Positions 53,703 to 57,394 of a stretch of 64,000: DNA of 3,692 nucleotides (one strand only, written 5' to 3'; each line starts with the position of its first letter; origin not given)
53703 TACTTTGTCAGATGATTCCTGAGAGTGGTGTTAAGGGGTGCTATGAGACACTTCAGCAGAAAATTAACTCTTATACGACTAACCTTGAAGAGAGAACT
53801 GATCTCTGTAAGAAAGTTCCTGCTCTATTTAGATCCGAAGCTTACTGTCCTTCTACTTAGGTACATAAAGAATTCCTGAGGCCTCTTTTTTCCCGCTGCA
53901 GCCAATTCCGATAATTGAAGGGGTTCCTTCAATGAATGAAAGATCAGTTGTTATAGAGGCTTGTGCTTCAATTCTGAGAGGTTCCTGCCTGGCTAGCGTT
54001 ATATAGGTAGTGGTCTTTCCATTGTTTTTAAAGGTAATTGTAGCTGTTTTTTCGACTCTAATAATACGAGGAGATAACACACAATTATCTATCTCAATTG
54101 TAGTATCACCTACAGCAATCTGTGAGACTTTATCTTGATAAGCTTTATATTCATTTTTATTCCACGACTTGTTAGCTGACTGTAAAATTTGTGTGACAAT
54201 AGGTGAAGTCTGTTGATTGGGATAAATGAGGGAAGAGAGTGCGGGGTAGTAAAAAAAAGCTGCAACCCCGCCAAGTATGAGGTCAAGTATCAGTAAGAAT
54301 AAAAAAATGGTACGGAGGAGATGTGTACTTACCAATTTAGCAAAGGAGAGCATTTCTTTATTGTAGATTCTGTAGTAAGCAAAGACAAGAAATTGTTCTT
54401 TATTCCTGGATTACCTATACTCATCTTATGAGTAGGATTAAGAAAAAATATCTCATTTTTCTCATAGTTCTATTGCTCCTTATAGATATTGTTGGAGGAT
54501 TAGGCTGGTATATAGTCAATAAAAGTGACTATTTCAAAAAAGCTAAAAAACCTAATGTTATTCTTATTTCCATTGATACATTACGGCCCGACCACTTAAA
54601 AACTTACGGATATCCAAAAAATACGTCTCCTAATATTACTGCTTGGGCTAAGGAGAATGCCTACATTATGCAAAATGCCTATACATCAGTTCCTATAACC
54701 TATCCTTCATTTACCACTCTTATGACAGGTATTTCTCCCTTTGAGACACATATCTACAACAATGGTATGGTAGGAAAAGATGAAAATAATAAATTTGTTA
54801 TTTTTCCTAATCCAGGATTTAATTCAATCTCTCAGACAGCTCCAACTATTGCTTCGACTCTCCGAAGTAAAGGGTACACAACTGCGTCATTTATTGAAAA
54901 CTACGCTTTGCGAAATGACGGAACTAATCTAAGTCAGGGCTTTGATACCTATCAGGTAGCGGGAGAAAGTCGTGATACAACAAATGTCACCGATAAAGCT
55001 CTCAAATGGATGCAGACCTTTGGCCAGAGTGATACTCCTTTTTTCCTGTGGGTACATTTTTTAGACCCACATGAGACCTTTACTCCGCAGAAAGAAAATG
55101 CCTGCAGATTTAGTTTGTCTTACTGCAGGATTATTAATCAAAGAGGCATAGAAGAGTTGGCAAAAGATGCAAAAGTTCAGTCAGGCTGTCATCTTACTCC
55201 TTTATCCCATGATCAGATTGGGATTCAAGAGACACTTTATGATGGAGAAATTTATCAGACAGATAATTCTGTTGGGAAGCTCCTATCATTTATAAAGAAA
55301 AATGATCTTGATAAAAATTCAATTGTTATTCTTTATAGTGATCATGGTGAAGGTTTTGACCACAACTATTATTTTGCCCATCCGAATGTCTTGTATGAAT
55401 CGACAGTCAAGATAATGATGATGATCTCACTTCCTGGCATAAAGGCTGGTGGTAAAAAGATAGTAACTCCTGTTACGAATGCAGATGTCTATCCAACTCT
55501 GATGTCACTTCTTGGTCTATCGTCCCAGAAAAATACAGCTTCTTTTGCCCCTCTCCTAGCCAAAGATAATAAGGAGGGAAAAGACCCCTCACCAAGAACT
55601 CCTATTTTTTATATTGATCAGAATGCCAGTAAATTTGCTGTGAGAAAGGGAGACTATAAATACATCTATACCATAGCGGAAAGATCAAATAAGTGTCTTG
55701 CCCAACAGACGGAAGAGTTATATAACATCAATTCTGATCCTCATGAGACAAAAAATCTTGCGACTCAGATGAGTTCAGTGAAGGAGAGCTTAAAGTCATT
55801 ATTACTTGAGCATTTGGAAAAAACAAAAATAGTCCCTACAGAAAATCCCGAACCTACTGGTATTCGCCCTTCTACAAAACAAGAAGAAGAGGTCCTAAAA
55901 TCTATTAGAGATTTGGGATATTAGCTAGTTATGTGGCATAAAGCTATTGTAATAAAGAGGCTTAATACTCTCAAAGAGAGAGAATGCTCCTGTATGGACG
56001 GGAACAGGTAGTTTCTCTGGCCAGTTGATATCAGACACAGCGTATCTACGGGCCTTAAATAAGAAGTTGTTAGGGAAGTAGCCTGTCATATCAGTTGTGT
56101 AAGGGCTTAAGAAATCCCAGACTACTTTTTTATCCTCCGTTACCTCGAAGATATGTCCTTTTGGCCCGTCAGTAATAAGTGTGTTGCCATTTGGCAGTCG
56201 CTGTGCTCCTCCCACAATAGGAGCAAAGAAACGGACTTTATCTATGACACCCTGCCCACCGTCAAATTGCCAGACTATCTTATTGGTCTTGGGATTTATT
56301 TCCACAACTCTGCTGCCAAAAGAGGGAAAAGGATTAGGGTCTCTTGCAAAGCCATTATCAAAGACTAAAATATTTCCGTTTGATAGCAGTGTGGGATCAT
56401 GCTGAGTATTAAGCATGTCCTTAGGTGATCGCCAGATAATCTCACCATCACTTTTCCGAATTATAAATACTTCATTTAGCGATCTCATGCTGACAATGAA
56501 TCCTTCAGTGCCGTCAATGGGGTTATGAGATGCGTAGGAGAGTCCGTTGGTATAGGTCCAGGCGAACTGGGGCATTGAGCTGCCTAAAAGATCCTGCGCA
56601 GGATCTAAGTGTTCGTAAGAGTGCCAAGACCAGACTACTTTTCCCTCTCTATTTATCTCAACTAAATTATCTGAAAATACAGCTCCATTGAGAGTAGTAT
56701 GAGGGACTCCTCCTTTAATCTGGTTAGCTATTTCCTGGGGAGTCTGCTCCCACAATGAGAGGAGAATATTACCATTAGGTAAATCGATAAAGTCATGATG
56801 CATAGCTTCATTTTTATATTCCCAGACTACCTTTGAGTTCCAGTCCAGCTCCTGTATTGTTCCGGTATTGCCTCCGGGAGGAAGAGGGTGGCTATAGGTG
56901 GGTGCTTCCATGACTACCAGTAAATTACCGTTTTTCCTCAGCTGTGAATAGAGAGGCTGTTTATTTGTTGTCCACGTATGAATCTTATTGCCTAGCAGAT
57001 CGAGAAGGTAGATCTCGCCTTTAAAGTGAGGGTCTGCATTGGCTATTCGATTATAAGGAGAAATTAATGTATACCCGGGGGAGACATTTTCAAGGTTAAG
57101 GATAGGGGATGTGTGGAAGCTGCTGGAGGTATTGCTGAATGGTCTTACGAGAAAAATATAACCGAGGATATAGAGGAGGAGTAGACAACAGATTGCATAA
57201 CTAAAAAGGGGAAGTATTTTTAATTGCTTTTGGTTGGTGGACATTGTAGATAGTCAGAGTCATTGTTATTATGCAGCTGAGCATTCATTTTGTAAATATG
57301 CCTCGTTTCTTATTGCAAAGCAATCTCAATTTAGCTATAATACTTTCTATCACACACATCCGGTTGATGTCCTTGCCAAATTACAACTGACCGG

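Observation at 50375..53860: Three paralogous secreted Cys/His-rich proteins with invariant CYHG / HGxGHG / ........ / DPxYPC motifs (uncharacterised family)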

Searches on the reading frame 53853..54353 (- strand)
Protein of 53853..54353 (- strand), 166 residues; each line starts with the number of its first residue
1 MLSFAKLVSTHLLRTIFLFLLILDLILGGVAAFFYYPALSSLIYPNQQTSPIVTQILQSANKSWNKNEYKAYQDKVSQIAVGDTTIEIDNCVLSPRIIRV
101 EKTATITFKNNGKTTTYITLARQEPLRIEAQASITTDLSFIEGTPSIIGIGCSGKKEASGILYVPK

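Call 3: search_protein_families(library=pfam, proteins=[window:53853-54353:-], max_evalue=1)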
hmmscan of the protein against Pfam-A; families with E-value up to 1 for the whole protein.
window:53853-54353:- (166 aa): 3 families
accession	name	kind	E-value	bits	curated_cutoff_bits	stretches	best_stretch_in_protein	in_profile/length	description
PF12790.13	T6SS-SciN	-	0.1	12.8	27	1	46-97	18-69/120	Type VI secretion lipoprotein, VasD, EvfM, TssJ, VC_A0113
PF13473.12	Cupredoxin_1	-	0.16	12.5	27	1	83-120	22-61/104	Cupredoxin-like domain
PF23800.1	DUF7176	-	0.19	12.7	27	1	6-36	48-78/94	Family of unknown function (DUF7176)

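Call 5: search_protein_families(library=ncbifam, proteins=[window:53853-54353:-], max_evalue=1)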
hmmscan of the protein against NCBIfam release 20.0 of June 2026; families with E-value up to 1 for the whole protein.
window:53853-54353:- (166 aa): 3 families
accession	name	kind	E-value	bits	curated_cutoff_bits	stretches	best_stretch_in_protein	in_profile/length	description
NF047962.3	SCP2_dom_UbiT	equivalog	0.034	14.5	46.9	1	45-124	5-85/120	ubiquinone anaerobic biosynthesis accessory factor UbiT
TIGR01044.1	rplV_bact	equivalog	0.055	13.7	73.65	1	37-83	27-74/103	50S ribosomal protein L22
TIGR00727.1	ISP4_OPT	equivalog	0.069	11.8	438.7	1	7-74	271-338/681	small oligopeptide transporter, OPT family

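Call 72: find_homologous_proteins(query=window:53853-54353:-, max_evalue=0.001)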
Query window:53853-54353:- (166 aa): 3 proteins with E <= 0.001 among 64 candidates.
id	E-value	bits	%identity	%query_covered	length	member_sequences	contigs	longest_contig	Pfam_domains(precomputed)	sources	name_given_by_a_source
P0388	2.4e-101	354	100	100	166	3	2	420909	-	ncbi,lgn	-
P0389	5.7e-55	204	58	96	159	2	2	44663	-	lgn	-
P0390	4.3e-51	191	55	84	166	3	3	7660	-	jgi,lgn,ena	-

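Call 77: predict_structure(alignment_id=A7)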
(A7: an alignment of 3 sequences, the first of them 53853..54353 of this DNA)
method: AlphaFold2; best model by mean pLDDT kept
length: 166 residues; sequences in the alignment: 3
mean_pLDDT: 58.2   pTM: 0.41
mean pLDDT of the five models: 58.2, 55.8, 54.6, 53.1, 52.6
residues with pLDDT >= 90: 0; 70-90: 29; 50-70: 91; < 50: 46
segments of 3 or more residues with pLDDT < 50: 1-8, 35-50, 59-63, 122-127, 156-158, 162-166
pLDDT, mean of each block of 10 residues (from residue 1): 47 77 72 50 45 52 55 60 69 61 69 65 45 63 57 52 47
secondary structure, 60 per line:
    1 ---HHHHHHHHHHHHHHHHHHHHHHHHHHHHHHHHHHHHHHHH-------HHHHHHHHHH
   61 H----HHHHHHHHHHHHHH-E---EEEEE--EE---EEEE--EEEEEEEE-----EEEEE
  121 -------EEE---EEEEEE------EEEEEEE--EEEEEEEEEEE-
elements in order: H4-43 H51-61 H66-79 E85-89 E97-100 E103-110 E116-120 E128-130 E134-139 E146-152 E155-165

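Call 79: fold_search(model_id=the predicted structure, library=pdb)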
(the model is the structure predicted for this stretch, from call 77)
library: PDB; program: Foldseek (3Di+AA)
matches with E <= 10: 1198; with E <= 0.001: 3
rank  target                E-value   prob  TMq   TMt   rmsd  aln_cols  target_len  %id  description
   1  7wgu_A                3.9e-04  1.00  0.37  0.19   3.7        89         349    9  Crystal structure of metal-binding protein EfeO from Escherichia coli (released 2022-12-14)
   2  4hci_B                4.7e-04  1.00  0.36  0.58   3.5        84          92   13  Uncharacterized Cupredoxin-like Domain Protein Cupredoxin_1 from Bacillus anthracis (released 2012-10-17)
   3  4hcg_B                5.7e-04  1.00  0.36  0.59   3.8        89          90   13  Uncharacterized Cupredoxin-like Domain Protein Cupredoxin_1 with Zinc bound from Bacillus anthracis (released 2012-10-17)
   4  2gb2                  1.4e-03  1.00  0.35  0.51   7.1        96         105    9  The P52G mutant of amicyanin in the Cu(II) state. (released 2006-08-01)
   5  6hbe_C                1.5e-03  0.99  0.33  0.15   5.2       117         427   14  Cu-containing nitrite reductase (NirK) from Thermus scotoductus SA-01 (released 2019-01-23)
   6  7aq5_B                1.5e-03  0.98  0.33  0.12  13.2       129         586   10  Pseudomonas stutzeri nitrous oxide reductase mutant, H583N (released 2021-01-13)
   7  3ply_A                1.6e-03  1.00  0.35  0.52   7.0        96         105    9  Structure of Oxidized P96G Mutant of Amicyanin (released 2011-02-09)
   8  9cck_A                1.6e-03  1.00  0.33  0.15   3.8       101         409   15  Multi-copper oxidase with a C-terminal cupredoxin domain from Nitrosopumilus maritimus (released 2025-02-05)
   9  6y72_A                1.6e-03  0.98  0.34  0.12  14.5       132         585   11  Pseudomonas stutzeri nitrous oxide reductase mutant, H178A (released 2021-01-27)
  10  7pcy                  1.8e-03  0.99  0.32  0.47   4.8        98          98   18  THE CRYSTAL STRUCTURE OF PLASTOCYANIN FROM A GREEN ALGA, ENTEROMORPHA PROLIFERA (released 1990-07-15)
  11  5u7n_B                2.0e-03  0.99  0.35  0.47   5.3        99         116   16  CRYSTAL STRUCTURE OF A CHIMERIC CUA DOMAIN (SUBUNIT II) OF CYTOCHROME BA3 FROM THERMUS THERMOPHILUS WITH THE AMICYANIN (released 2017-11-22)
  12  5fc9_A                2.1e-03  1.00  0.33  0.51   4.6        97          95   14  Novel Purple Cupredoxin from Nitrosopumilus maritimus (released 2016-05-11)
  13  6kol                  2.2e-03  0.96  0.31  0.38   5.6       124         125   15  Crystal structure of auracyanin from photosynthetic bacterium Roseiflexus castenholzii (released 2020-01-29)
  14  2cua_B                2.4e-03  0.99  0.35  0.42   5.1       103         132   17  THE CUA DOMAIN OF CYTOCHROME BA3 FROM THERMUS THERMOPHILUS (released 1999-05-28)
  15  4p5r                  2.5e-03  0.99  0.33  0.47   7.2        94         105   12  Structure of oxidized W45Y mutant of amicyanin (released 2014-04-23)
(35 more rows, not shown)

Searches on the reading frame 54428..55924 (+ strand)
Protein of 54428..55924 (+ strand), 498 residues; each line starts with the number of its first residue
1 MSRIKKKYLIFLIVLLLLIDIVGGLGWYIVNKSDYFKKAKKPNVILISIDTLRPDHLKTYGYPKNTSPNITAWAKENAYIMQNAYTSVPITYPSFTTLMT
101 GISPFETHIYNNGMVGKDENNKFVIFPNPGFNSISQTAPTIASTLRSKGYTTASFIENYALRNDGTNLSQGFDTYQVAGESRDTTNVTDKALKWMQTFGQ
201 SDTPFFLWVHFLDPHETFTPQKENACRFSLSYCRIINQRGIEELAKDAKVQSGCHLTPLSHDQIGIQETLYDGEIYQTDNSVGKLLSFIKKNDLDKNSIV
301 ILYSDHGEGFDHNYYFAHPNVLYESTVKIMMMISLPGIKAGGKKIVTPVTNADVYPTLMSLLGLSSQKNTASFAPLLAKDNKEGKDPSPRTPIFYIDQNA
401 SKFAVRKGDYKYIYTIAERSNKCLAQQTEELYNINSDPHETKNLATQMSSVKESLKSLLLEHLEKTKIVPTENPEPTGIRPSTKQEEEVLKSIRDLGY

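Call 3: search_protein_families(library=pfam, proteins=[window:54428-55924:+], max_evalue=1)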
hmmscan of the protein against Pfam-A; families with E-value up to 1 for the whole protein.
window:54428-55924:+ (498 aa): 5 families
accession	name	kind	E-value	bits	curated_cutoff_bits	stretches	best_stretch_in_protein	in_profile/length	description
PF00884.28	Sulfatase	-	1e-40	140.4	25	1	42-363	1-300/301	Sulfatase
PF01663.27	Phosphodiest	-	2.4e-14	54.1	23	1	44-307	1-220/342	Type I phosphodiesterase / nucleotide pyrophosphatase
PF16347.10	SGSH_C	-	4.2e-08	33.9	29.3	1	320-461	9-150/154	N-sulphoglucosamine sulphohydrolase, C-terminal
PF14707.11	Sulfatase_C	-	5.1e-06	27.5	30.9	1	388-472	1-102/127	C-terminal region of aryl-sulfatase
PF02995.22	DUF229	-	0.00021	20.5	25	1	252-332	295-365/496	Protein of unknown function (DUF229)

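Call 58: search_solved_structures(query=window:54428-55924:+, max_evalue=0.00001, show_alignments=2)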
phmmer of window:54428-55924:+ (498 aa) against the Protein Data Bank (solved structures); distinct sequences matched with E-value up to 0.00001: 64 (the best 60 are shown).
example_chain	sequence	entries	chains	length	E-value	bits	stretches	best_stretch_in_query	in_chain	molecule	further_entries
2qzu_A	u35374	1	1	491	6.5e-19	71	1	275-467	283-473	Putative sulfatase yidJ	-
7oz8_AAA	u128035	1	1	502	9e-19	70.5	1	170-448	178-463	Choline-sulfatase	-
7stt_A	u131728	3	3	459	1.2e-17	66.8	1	277-461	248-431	N-acetylgalactosamine-6-sulfatase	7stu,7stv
7pth_A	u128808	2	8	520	2e-17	66.1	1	248-447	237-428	Choline sulfatase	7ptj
6fny_A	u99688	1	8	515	3.4e-17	65.3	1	248-447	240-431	Choline-sulfatase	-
6g5z_A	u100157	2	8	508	5.6e-17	64.6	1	248-447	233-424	Choline-sulfatase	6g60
4uph_A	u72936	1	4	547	1.6e-16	63.1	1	178-466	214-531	SULFATASE (SULFURIC ESTER HYDROLASE) PROTEIN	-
6j66_A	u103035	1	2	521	4.4e-16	61.7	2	271-466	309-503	Chondroitin sulfate/dermatan sulfate 4-O-endosulfatase protein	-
6ust_A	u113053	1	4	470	6e-16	61.2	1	184-459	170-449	N-acetylgalactosamine 6-sulfate sulfatase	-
6pt6_B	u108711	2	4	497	1.8e-15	59.7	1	172-446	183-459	exo-2S-iota carrageenan S1 sulfatase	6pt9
9s03_A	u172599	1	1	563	2.1e-15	59.4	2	273-460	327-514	Putative sulfatase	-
6ptk_A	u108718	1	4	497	2.4e-15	59.2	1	172-446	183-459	exo-2S-iota carrageenan S1 sulfatase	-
6pt4_B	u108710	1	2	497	3.3e-15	58.8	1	172-446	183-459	exo-2S-iota carrageenan S1 sulfatase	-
5g2t_A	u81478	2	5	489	1.1e-14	57.1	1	282-463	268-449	2-O GLYCOSAMINOGLYCAN SULFATASE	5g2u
3ed4_A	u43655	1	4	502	1.7e-14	56.4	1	38-153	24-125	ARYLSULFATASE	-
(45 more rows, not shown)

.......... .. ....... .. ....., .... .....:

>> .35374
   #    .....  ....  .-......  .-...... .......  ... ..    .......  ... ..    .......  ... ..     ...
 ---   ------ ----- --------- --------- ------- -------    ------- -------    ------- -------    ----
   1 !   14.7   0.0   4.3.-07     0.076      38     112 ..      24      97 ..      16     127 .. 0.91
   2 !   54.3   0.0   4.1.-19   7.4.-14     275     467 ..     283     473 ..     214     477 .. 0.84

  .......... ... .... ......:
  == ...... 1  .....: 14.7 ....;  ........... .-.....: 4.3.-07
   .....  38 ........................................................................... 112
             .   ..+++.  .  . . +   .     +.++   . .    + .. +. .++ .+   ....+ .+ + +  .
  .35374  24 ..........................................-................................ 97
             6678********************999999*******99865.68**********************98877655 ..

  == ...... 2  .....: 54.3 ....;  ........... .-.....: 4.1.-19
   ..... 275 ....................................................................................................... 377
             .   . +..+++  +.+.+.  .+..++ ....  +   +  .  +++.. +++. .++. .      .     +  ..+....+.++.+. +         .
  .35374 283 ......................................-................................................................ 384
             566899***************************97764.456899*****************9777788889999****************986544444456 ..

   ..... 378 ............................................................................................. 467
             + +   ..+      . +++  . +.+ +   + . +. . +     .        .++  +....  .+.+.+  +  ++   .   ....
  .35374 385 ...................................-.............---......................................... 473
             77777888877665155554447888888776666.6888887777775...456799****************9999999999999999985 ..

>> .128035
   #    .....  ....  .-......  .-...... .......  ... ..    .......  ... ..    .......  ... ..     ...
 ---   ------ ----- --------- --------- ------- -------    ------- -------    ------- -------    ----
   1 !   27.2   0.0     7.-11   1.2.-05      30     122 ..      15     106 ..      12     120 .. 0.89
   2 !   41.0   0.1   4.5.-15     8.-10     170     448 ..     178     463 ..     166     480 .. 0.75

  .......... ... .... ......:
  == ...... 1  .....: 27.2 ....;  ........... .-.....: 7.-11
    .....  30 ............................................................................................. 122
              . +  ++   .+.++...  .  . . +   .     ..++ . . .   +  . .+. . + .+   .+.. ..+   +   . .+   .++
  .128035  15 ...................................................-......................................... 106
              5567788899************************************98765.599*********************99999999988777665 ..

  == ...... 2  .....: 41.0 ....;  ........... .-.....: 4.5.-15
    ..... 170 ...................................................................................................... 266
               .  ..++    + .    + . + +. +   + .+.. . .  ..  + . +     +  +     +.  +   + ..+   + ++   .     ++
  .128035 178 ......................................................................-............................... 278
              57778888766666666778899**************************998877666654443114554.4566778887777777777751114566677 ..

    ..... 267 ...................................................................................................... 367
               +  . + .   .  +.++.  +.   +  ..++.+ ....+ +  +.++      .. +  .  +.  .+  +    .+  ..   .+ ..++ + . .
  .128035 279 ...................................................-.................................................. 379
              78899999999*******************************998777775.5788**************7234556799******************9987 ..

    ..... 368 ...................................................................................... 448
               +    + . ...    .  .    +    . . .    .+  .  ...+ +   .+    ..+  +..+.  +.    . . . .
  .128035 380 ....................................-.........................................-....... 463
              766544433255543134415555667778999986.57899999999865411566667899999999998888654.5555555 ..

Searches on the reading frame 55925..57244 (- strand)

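Call 3: search_protein_families(library=pfam, proteins=[window:55925-57244:-], max_evalue=1)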
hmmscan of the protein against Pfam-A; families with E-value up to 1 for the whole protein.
window:55925-57244:- (439 aa): 4 families
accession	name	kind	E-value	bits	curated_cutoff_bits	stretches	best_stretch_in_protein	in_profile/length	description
PF05935.17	Arylsulfotrans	-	1e-22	81.2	24.2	2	74-272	26-212/374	Arylsulfotransferase (ASST)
PF14269.12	Arylsulfotran_2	-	2.7e-19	70.1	27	1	124-378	21-298/301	Arylsulfotransferase (ASST)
PF13360.13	PQQ_2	-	0.0043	17.2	27.6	0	311-376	3-57/233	Outer membrane protein assembly factor BamB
PF02433.20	FixO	-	0.21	11.5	29.6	1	199-238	108-148/219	Cytochrome C oxidase, mono-heme subunit/FixO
